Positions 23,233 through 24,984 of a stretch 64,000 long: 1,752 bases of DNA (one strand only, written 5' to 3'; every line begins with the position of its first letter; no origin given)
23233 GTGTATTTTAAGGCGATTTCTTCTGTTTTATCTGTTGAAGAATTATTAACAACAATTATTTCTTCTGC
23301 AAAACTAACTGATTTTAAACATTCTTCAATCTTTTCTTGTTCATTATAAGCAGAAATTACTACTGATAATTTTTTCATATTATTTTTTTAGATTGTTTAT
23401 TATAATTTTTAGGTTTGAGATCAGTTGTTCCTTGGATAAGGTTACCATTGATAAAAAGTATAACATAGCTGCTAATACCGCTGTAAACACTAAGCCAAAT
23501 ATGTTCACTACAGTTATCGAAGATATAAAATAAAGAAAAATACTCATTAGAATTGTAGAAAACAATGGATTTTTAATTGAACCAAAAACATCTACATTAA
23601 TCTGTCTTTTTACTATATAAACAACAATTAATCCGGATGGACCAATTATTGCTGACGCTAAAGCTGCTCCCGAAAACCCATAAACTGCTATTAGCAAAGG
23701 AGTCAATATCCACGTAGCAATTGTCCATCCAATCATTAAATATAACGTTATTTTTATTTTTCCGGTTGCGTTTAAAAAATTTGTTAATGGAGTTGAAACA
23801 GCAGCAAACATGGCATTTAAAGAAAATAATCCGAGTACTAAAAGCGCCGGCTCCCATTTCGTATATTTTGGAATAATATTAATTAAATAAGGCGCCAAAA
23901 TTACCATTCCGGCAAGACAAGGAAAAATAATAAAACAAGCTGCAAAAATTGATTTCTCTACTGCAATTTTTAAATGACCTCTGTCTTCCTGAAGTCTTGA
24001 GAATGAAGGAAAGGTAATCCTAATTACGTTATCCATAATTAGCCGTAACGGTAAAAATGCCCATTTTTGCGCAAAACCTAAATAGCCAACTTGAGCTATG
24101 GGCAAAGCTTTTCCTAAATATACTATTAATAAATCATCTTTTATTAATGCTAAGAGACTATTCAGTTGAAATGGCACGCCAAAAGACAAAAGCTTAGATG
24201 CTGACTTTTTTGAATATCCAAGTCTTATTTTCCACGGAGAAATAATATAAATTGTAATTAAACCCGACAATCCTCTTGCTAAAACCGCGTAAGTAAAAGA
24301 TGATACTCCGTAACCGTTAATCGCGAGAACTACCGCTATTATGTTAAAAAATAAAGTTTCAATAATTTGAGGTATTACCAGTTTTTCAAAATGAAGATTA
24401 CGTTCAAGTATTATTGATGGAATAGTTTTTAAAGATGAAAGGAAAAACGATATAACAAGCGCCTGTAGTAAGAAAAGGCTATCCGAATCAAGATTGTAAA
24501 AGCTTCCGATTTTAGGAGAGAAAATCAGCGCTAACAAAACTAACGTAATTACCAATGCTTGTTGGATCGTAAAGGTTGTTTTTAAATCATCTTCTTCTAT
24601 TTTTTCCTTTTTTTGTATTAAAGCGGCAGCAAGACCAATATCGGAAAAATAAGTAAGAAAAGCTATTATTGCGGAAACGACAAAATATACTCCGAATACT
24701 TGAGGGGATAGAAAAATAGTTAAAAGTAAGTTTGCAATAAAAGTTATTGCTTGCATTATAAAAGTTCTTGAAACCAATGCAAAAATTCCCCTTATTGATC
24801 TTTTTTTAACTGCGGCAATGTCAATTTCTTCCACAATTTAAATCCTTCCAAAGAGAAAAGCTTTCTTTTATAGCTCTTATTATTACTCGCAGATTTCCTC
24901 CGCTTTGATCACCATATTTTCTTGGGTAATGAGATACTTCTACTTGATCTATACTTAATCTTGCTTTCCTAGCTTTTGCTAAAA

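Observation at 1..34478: A 34 kb single-strand glycosylation supercluster dominated by GT-C membrane transferases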

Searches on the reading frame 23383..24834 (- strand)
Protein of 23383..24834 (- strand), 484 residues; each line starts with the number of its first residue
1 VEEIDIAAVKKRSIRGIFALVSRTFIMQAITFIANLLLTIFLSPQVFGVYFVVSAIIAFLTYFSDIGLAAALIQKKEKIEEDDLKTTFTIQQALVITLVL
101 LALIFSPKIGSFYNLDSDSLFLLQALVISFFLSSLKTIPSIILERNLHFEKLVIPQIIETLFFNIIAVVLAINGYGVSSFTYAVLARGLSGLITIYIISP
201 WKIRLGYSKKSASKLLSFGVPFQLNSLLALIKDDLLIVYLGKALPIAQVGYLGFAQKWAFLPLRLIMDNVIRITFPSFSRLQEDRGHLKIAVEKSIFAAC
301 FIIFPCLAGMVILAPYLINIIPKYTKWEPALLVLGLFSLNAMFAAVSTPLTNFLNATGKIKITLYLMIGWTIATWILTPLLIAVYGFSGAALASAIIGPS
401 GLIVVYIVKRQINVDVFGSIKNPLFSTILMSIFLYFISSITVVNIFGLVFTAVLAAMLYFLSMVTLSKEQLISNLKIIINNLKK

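Call 7: search_protein_families(library=pfam, proteins=[window:23383-24834:-], max_evalue=0.01)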
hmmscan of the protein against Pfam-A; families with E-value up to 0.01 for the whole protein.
window:23383-24834:- (484 aa): 2 families
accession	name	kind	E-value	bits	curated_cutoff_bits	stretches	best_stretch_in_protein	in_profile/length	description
PF13440.11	Polysacc_synt_3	-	4.4e-53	180.9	23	1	38-321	2-283/293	Polysaccharide biosynthesis protein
PF01943.22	Polysacc_synt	-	4.8e-21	75.8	28.2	1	14-282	2-274/274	Polysaccharide biosynthesis protein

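Call 69: search_protein_families(library=ncbifam, proteins=[window:23383-24834:-], max_evalue=0.001)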
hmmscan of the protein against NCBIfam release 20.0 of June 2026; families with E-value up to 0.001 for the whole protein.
window:23383-24834:- (484 aa): 3 families
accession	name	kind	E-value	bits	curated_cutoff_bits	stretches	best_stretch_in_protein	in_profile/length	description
NF007773.0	PRK10459.1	equivalog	2.8e-40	138.8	273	1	23-477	17-477/492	MOP flippase family protein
NF058658.1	Oglyco_Wzx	exception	3.9e-36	125.1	720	1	8-472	5-469/478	O-glycosylation flippase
NF047674.1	TeichurnBiosyTuaB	equivalog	1.3e-22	80.5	580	1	9-464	4-467/469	teichuronic acid biosynthesis protein TuaB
